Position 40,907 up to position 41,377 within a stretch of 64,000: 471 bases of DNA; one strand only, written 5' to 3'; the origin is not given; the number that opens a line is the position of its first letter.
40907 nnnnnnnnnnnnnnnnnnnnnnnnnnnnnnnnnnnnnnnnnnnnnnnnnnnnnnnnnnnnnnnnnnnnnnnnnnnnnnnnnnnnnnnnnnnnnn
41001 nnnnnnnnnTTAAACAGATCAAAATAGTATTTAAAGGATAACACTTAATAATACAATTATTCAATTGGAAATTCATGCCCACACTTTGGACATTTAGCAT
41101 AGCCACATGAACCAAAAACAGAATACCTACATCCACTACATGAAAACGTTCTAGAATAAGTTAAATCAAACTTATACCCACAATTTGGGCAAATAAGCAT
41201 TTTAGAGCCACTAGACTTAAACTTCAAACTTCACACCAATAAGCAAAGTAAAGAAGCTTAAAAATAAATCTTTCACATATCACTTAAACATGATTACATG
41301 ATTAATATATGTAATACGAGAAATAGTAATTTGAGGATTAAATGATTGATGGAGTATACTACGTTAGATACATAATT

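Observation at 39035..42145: Compact pilin-like gene cassette facing the prepilin peptidase PibD, with a hidden 47-aa Zn-ribbon gene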

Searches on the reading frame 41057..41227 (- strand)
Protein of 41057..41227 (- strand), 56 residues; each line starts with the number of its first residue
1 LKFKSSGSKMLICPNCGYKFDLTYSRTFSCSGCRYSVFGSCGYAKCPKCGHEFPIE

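Call 3: search_protein_families(library=pfam, proteins=[window:41057-41227:-], max_evalue=0.1)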
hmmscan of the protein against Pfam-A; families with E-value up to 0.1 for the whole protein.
window:41057-41227:- (56 aa): 27 families (the best 25 are shown)
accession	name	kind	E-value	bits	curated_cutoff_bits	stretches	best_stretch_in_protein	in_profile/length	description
PF08274.17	Zn_Ribbon_YjdM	-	1.3e-05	25.6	30.8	1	9-19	18-28/30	PhnA Zinc-Ribbon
PF12760.12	Zn_ribbon_IS1595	-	0.0011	19.3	25.4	1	12-35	20-45/46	Transposase zinc-ribbon domain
PF03966.22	Trm112p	-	0.0015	18.9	22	0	46-56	28-38/40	Trm112p-like protein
PF22191.2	IBR_1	-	0.0015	18.8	27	0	29-53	5-31/47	IBR domain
PF24460.1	DUF7575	-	0.0016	18.2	28.5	0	13-21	6-14/28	Domain of unknown function (DUF7575)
PF07191.17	Zn_ribbon_6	-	0.0018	18.6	25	1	12-52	2-38/67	Double zinc ribbon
PF10571.15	UPF0547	-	0.0023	18.5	29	1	10-21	14-25/26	Uncharacterised protein family UPF0547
PF13717.11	Zn_ribbon_4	-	0.0023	18.3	30.3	0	44-54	26-36/36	zinc-ribbon domain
PF24441.1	DUF7560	-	0.0049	17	27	0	45-55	7-17/44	Family of unknown function (DUF7560)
PF13248.11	Zn_ribbon_3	-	0.0051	16.7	27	1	10-20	16-26/26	zinc-ribbon domain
PF23499.1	YnfU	-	0.0086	16.4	27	1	8-20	36-48/49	YnfU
PF01485.27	IBR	-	0.011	16.2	24.3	0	6-53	14-51/65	IBR domain, a half RING-finger domain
PF07282.18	Cas12f1-like_TNB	-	0.012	16.2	26.3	1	12-36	30-49/60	Cas12f1-like, TNB domain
PF12773.13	DZR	-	0.013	16.1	27.3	1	13-52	1-33/45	Double zinc ribbon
PF14311.12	DUF4379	-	0.028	15.1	24.5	0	9-34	26-51/56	Probable Treble clef zinc finger domain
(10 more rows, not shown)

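Call 4: search_protein_families(library=ncbifam, proteins=[window:41057-41227:-], max_evalue=0.1)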
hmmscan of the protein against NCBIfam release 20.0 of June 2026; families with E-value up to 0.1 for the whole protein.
window:41057-41227:- (56 aa): 8 families
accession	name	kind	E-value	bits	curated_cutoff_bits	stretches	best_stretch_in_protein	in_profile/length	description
NF045720.1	rubredox_RCKP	subfamily_domain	0.00037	20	45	1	27-51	3-27/34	RCKP-type rubredoxin-like domain-containing protein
NF038384.1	zinc_YnfU_fam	subfamily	0.00065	19.2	36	1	8-21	36-49/52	YnfU family zinc-binding protein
NF041197.2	CxxC_Se_CxxC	equivalog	0.02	15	40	0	10-23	18-31/53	dual CXXC motif small (seleno)protein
NF041915.1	HVO_2901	equivalog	0.022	14.6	80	0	4-21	9-26/55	HVO_2901 family zinc finger protein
NF001605.0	PRK00398.1-2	equivalog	0.022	14.6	63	1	13-38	4-29/43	DNA-directed RNA polymerase subunit P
NF001754.0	PRK00481.1-4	equivalog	0.048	12.8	252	0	12-33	129-150/244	NAD-dependent protein deacylase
NF049953.1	ribbon_DG_selen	exception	0.054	13.4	130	0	8-33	145-167/172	zinc ribbon-containing (seleno)protein DG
TIGR04104.1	cxxc_20_cxxc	subfamily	0.095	13.1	45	0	8-23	23-38/93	TIGR04104 family putative zinc finger protein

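Call 97: search_protein_families(library=pfam, proteins=[L010:11008-11409:+], max_evalue=1)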
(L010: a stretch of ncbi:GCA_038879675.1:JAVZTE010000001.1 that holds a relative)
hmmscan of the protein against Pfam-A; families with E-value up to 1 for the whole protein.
L010:11008-11409:+ (133 aa): 0 families
